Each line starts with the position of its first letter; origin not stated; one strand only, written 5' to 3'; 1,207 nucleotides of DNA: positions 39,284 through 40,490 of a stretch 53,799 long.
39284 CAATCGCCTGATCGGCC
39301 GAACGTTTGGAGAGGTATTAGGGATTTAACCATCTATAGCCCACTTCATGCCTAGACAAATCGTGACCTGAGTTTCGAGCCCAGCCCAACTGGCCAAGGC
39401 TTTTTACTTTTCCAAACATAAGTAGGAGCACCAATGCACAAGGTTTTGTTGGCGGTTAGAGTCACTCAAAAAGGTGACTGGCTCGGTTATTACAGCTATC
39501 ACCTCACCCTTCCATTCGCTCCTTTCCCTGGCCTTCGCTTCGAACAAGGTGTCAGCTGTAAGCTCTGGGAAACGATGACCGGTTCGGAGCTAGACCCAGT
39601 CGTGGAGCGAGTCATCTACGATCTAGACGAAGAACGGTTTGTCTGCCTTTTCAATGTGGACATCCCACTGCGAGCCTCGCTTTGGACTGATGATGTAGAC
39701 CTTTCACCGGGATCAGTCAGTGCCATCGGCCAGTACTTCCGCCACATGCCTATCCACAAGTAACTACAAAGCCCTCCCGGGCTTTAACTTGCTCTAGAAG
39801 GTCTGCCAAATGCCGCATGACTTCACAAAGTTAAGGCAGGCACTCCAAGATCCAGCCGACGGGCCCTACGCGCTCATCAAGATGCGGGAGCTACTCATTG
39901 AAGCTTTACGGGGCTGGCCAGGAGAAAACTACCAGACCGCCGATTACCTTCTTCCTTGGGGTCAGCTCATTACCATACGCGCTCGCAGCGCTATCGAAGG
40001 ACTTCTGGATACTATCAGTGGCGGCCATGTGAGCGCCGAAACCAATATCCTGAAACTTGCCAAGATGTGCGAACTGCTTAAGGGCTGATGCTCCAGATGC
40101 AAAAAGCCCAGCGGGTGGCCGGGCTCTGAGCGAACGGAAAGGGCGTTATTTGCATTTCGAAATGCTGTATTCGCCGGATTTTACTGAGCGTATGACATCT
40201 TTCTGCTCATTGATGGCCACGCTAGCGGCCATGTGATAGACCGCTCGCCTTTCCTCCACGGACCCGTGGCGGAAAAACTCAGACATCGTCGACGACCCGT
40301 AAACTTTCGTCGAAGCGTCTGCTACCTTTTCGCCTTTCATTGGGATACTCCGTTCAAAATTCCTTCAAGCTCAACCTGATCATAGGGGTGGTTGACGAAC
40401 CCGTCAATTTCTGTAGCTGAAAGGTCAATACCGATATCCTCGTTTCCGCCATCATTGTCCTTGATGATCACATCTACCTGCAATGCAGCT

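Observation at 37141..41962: A 4.8-kb low-GC accessory island sits between the tail chaperone GT and the tape measure gene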

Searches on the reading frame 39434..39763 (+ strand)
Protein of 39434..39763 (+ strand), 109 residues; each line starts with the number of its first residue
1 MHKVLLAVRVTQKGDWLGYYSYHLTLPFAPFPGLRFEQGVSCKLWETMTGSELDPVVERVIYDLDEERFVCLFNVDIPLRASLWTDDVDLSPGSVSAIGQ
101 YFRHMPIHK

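Call 3: search_protein_families(library=pfam, max_evalue=0.01, proteins=[window:39434-39763:+])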
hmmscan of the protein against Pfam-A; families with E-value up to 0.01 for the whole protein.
window:39434-39763:+ (109 aa): 0 families

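Call 4: search_protein_families(library=phrogs, max_evalue=0.001, proteins=[window:39434-39763:+])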
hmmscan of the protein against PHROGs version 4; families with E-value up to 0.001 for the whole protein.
window:39434-39763:+ (109 aa): 0 families

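Call 11: search_protein_families(library=padloc, max_evalue=0.01, proteins=[window:39434-39763:+])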
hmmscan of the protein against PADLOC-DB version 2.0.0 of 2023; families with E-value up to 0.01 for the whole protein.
window:39434-39763:+ (109 aa): 0 families

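Call 53: find_related_loci(query=window:39434-39763:+, collection=viral_contigs, flank=5000)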
Query window:39434-39763:+ (109 aa) in viral_contigs; peptide patterns used: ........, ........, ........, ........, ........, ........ (x = any residue, [..] = any of these).
47 stretches matched a pattern; 9 encode a relative of the query (tblastn E <= 1e-3); 9 distinct loci.
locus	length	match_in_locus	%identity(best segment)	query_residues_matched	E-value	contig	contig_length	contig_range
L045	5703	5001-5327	81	1-109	1e-60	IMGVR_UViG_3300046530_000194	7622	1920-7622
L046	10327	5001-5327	80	1-109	7e-60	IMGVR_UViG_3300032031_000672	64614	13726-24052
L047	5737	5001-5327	80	1-109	8e-60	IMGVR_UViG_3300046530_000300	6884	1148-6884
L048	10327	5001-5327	77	1-109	4e-57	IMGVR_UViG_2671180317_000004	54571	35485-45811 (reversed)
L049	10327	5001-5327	76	1-109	2e-56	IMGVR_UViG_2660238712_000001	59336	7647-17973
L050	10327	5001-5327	74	1-109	1e-55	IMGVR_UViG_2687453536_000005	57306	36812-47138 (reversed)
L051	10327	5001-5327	74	1-109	2e-55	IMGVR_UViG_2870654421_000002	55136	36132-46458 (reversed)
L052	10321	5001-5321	78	1-107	8e-55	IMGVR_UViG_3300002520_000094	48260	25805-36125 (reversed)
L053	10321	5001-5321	70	1-107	6e-51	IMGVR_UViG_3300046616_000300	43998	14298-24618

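Call 57: find_homologous_proteins(query=window:39434-39763:+)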
Query window:39434-39763:+ (109 aa): 25 proteins with E <= 0.001 among 28 candidates.
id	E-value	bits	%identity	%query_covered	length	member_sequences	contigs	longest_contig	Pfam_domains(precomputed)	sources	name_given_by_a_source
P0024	5.9e-70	251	100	100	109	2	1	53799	-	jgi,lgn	jgi:hypothetical protein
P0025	1.2e-54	201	81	100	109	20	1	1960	-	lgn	-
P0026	4.9e-54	199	81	100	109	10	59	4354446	-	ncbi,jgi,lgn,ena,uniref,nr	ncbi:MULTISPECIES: hypothetical protein [Pseudomonas]|jgi:hypothetical protein|uniref:Uncharacterize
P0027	4.6e-52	193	78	100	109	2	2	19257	-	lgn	-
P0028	1.2e-51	192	78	100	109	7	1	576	-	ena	-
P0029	3.5e-51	190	77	100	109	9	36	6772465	-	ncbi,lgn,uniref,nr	ncbi:hypothetical protein AN280_06175 [Pseudomonas aeruginosa]|uniref:hypothetical protein n=1 Tax=P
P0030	6.7e-51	189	79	98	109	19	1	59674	-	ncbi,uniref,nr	ncbi:hypothetical protein [Pseudomonas sp. RW10S2]|uniref:hypothetical protein n=1 Tax=Pseudomonas s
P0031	1.6e-50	188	79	98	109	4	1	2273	-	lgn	-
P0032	6.8e-50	186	75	100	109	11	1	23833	-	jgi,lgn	jgi:hypothetical protein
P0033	1.7e-47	178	75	97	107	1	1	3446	-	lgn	-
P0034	1.8e-47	178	77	98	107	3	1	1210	-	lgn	-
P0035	2.5e-46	174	74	98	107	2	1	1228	-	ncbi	ncbi:hypothetical protein D9M70_476530 [compost metagenome]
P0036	1.2e-45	172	72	98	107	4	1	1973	-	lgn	-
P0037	2.3e-45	171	70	98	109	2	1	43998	-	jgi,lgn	jgi:hypothetical protein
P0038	2.8e-41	158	64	98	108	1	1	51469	-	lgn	-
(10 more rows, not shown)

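Call 65: search_protein_families(library=ncbifam, max_evalue=0.01, proteins=[window:39434-39763:+])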
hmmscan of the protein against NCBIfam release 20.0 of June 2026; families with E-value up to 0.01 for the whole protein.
window:39434-39763:+ (109 aa): 0 families

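Call 66: predict_structure(alignment_id=A2)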
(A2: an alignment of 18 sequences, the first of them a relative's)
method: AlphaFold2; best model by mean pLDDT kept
length: 109 residues; sequences in the alignment: 18
mean_pLDDT: 83.9   pTM: 0.78
mean pLDDT of the five models: 83.9, 76.5, 75.7, 44.5, 39.5
residues with pLDDT >= 90: 45; 70-90: 46; 50-70: 17; < 50: 1
segments of 3 or more residues with pLDDT < 50: none
pLDDT, mean of each block of 10 residues (from residue 1): 93 86 92 82 78 90 94 89 67 71 80
secondary structure, 60 per line:
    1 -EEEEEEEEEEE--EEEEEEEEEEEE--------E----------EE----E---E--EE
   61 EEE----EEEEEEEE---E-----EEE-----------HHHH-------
elements in order: E2-12 E15-26 E59-63 E68-75 E85-87 H99-102

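Call 69: fold_search(model_id=the predicted structure, library=pdb)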
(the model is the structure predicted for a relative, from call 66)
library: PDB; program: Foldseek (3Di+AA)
matches with E <= 10: 414; with E <= 0.001: 0
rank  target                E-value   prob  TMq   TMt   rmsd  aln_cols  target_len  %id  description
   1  8hyj_G                1.7e-01  0.16  0.24  0.16  12.6       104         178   12  A cryo-EM structure of KTF1-bound polymerase V transcription elongation complex (released 2023-06-21)
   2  7v4i_A                1.9e-01  0.25  0.32  0.13  11.8       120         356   12  Cryo-EM Structure of Camellia sinensis glutamine synthetase CsGSIb decamer assembly (released 2022-05-18)
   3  4nfw_L                2.5e-01  0.35  0.36  0.30   6.2       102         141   17  Structure and atypical hydrolysis mechanism of the Nudix hydrolase Orf153 (YmfB) from Escherichia coli (released 2014-05-14)
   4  6j22_B                3.6e-01  0.13  0.24  0.18   8.2       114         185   15  Crystal structure of Bi-functional enzyme (released 2020-01-01)
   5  9nm5_A                4.0e-01  0.47  0.37  0.13   5.8        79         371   19  Crystal structure of human glutamine synthetase in complex with ADP and phosphinothricin phosphate (released 2026-03-11)
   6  7v4j_A                4.3e-01  0.20  0.33  0.17  11.6       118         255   10  Cryo-EM Structure of Camellia sinensis glutamine synthetase CsGSIb inactive Pentamer State I (released 2022-05-18)
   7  2ojw_E                4.5e-01  0.44  0.37  0.14   5.8        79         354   19  Crystal structure of human glutamine synthetase in complex with ADP and phosphate (released 2007-03-13)
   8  2ojw_B                4.5e-01  0.44  0.37  0.14   5.8        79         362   19  Crystal structure of human glutamine synthetase in complex with ADP and phosphate (released 2007-03-13)
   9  7v4h_A                4.5e-01  0.33  0.33  0.13   6.8        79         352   13  Cryo-EM Structure of Glycine max glutamine synthetase GmGS Beta2 (released 2022-05-18)
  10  6j22_A                4.5e-01  0.23  0.32  0.21   6.7       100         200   15  Crystal structure of Bi-functional enzyme (released 2020-01-01)
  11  4kyx_B                4.8e-01  0.16  0.33  0.28   8.4       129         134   10  Crystal structure of ADP-ribose pyrophosphatase MutT from Rickettsia felis (released 2013-08-07)
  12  8dnu_A                5.1e-01  0.41  0.37  0.13   5.8        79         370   19  Human Brain Glutamine Synthetase (released 2022-11-16)
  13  2d3a_A                5.4e-01  0.33  0.34  0.14   6.6        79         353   11  Crystal Structure of the Maize Glutamine Synthetase complexed with ADP and Methionine sulfoximine Phosphate (released 2006-07-18)
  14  3rh7_E                5.4e-01  0.21  0.34  0.17   6.1       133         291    9  Crystal structure of a putative oxidoreductase (SMa0793) from Sinorhizobium meliloti 1021 at 3.00 A resolution (released 2011-06-08)
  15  2ojw_C                5.7e-01  0.38  0.37  0.14   5.8        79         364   19  Crystal structure of human glutamine synthetase in complex with ADP and phosphate (released 2007-03-13)
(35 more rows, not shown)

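Call 73: fold_search(model_id=the predicted structure, library=viral)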
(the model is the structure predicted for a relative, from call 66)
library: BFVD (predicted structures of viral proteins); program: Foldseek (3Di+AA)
matches with E <= 10: 304; with E <= 0.001: 0
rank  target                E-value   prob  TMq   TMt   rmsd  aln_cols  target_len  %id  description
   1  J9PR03                2.0e-02  1.00  0.40  0.68   4.2        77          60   18  Uncharacterized protein [Bacillus phage BCU4]
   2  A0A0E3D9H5            2.5e-02  0.98  0.35  0.53   7.2        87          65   10  Putative glycosyltransferase family 36 protein [Bacillus phage BCP8-2]
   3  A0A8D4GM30            3.9e-02  0.99  0.40  0.56   3.7        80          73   14  (no name in the UniProt tables at hand)
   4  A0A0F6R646            3.9e-02  0.90  0.36  0.45   6.9        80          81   18  Uncharacterized protein [Sinorhizobium phage phiM9]
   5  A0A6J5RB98            4.4e-02  0.92  0.37  0.36   8.2        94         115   10  Uncharacterized protein [uncultured Caudovirales phage]
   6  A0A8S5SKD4            5.9e-02  0.84  0.32  0.46   5.2        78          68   14  Gifsy-2 prophage ATP-binding sugar transporter-like barrel, 4 helix bundle.7A [Siphoviridae sp. ctrCN24]
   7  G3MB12                6.2e-02  0.96  0.42  0.35   9.6        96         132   12  Gp632 [Bacillus phage G]
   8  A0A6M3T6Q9            6.6e-02  0.98  0.41  0.61   4.2        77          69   16  (no name in the UniProt tables at hand)
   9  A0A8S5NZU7            6.6e-02  0.92  0.37  0.56   4.3        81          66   12  Uncharacterized protein [Siphoviridae sp. ctNU74]
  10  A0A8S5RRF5            6.6e-02  0.92  0.36  0.54   7.8        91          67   11  Uncharacterized protein [Siphoviridae sp. ctKy93]
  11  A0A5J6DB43            8.3e-02  0.90  0.37  0.52   3.6        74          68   14  Uncharacterized protein [Erwinia phage pEp_SNUABM_01]
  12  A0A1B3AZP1            9.4e-02  0.92  0.37  0.59   4.1        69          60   12  (no name in the UniProt tables at hand)
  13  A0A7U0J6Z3            1.1e-01  0.92  0.34  0.57   7.9        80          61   16  (no name in the UniProt tables at hand)
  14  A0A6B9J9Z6            1.3e-01  0.57  0.27  0.44   6.7        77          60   10  Uncharacterized protein [Erwinia phage Hena1]
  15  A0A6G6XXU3            1.5e-01  0.89  0.32  0.58   5.8        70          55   14  (no name in the UniProt tables at hand)
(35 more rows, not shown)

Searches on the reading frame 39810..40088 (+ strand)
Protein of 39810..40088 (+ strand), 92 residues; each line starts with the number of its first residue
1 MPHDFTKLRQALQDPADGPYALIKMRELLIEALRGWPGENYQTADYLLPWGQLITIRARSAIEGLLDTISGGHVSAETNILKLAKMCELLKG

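Call 3: search_protein_families(library=pfam, max_evalue=0.01, proteins=[window:39810-40088:+])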
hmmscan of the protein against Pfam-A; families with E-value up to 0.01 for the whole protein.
window:39810-40088:+ (92 aa): 0 families

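Call 4: search_protein_families(library=phrogs, max_evalue=0.001, proteins=[window:39810-40088:+])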
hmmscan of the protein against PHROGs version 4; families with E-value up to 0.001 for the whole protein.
window:39810-40088:+ (92 aa): 0 families

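Call 11: search_protein_families(library=padloc, max_evalue=0.01, proteins=[window:39810-40088:+])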
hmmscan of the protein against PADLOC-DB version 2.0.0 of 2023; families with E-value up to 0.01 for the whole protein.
window:39810-40088:+ (92 aa): 0 families

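Call 54: find_related_loci(query=window:39810-40088:+, collection=viral_contigs, flank=5000)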
Query window:39810-40088:+ (92 aa) in viral_contigs; peptide patterns used: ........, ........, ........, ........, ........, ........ (x = any residue, [..] = any of these).
7 stretches matched a pattern, but none encodes a relative of the query by tblastn (E <= 1e-3).

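Call 65: search_protein_families(library=ncbifam, max_evalue=0.01, proteins=[window:39810-40088:+])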
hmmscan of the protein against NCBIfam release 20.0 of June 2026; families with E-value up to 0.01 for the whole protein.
window:39810-40088:+ (92 aa): 0 families

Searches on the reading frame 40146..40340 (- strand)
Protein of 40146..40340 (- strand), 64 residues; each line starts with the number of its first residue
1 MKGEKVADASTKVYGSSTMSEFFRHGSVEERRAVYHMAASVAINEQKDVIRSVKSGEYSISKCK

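Call 3: search_protein_families(library=pfam, max_evalue=0.01, proteins=[window:40146-40340:-])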
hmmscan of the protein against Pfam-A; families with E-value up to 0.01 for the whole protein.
window:40146-40340:- (64 aa): 0 families

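Call 4: search_protein_families(library=phrogs, max_evalue=0.001, proteins=[window:40146-40340:-])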
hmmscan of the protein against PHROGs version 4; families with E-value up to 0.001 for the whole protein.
window:40146-40340:- (64 aa): 0 families

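Call 11: search_protein_families(library=padloc, max_evalue=0.01, proteins=[window:40146-40340:-])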
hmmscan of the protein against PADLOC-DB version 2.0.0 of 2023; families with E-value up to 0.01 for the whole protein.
window:40146-40340:- (64 aa): 0 families

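Call 65: search_protein_families(library=ncbifam, max_evalue=0.01, proteins=[window:40146-40340:-])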
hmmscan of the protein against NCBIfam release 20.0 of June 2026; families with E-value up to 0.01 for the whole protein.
window:40146-40340:- (64 aa): 0 families

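Call 68: search_protein_representatives(protein=window:40146-40340:-)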
Query: 64 residues. Proteins with E-value up to 0.001 (for the whole library): 7; up to 1e-10: 1; up to 1e-30: 0. The best 7 are listed.
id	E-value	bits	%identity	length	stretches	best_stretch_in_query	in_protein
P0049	3.1e-22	92.9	72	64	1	1-64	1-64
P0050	2.9e-10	55.6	47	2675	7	6-27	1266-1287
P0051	2.3e-09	52.8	82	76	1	6-43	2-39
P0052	9.5e-07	44.7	59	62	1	1-53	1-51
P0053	1.6e-06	44.0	43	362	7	17-38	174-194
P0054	1.6e-04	37.7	46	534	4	6-29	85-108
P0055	2.0e-04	37.4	47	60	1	7-55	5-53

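Call 86: find_encoding_contigs(protein=window:40146-40340:-, flank=10000, max_places=5)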
Protein window:40146-40340:- (64 aa): 4 contigs read that carry it; 4 places shown.
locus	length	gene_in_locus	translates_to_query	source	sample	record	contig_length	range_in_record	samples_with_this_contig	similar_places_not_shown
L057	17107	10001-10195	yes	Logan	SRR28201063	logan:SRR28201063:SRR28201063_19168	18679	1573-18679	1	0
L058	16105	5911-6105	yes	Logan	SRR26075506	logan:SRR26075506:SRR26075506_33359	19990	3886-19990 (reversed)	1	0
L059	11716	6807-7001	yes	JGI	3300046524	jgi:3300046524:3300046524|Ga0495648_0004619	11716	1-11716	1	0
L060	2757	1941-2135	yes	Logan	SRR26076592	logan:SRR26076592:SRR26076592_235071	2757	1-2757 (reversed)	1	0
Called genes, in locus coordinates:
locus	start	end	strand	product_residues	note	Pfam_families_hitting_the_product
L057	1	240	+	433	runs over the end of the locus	PF03237:Terminase_6N, PF17289:Terminase_6C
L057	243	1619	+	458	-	PF13264:DUF4055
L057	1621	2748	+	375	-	-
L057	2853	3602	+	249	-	PF20356:DUF6651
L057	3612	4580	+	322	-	PF20036:Gp13-like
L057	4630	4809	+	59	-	-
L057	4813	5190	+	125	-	-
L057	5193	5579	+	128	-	-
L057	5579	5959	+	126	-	-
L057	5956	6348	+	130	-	PF13554:Phage_tail_terminator_5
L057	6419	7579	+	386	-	PF18906:Phage_tube_2, PF02368:Big_2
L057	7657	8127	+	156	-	PF27119:Phage_YdaY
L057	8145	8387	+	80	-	-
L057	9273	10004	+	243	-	PF06414:Zeta_toxin, PF13671:AAA_33 (faint)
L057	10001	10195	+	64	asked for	-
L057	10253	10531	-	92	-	-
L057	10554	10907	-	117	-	-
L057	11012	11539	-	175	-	PF03869:Arc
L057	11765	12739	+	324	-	PF10547:P22_AR_N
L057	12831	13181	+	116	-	-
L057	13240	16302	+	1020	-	PF06791:TMP_2, PF24622:TMP_4, PF09718:Tape_meas_lam_C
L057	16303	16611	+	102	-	-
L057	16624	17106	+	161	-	?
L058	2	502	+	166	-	?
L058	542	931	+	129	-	PF20557:DnaT_2 (faint)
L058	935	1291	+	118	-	-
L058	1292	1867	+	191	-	-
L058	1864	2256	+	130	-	PF13554:Phage_tail_terminator_5 (weak)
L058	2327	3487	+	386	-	PF18906:Phage_tube_2, PF02368:Big_2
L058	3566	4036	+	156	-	PF27119:Phage_YdaY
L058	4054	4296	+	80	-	-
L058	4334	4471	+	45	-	-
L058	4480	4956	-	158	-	-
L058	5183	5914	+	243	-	PF06414:Zeta_toxin, PF13671:AAA_33 (faint)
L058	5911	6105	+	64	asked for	-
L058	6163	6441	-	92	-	-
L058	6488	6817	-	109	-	-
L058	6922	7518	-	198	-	PF03869:Arc (weak)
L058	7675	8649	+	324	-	PF10547:P22_AR_N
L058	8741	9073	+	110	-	PF14373:Imm_superinfect, PF09851:SHOCT (weak)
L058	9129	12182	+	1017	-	PF06791:TMP_2, PF24622:TMP_4, PF09718:Tape_meas_lam_C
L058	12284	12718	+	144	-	PF28078:GvpU-like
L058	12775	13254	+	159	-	PF08875:DUF1833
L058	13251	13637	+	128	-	-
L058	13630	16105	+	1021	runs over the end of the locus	-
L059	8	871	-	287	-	-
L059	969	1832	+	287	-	PF11185:DUF2971 (weak)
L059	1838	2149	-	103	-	-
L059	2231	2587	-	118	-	-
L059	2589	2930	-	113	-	-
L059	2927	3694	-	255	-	PF09588:YqaJ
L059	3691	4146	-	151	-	PF04404:ERF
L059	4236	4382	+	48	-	PF05100:Phage_tail_L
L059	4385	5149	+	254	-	PF14464:Prok-JAB, PF00877:NLPC_P60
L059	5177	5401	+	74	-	-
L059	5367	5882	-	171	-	-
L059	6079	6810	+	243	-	PF06414:Zeta_toxin, PF13671:AAA_33 (weak)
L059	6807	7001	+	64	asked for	-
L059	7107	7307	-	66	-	-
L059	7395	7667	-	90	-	-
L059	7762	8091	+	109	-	-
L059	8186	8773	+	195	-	-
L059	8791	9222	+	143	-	-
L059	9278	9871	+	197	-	-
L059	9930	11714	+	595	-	?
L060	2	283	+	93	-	?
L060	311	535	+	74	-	-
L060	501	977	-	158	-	-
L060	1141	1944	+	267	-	PF06414:Zeta_toxin, PF13671:AAA_33 (weak)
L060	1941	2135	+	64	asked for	-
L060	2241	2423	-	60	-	-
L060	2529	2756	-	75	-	?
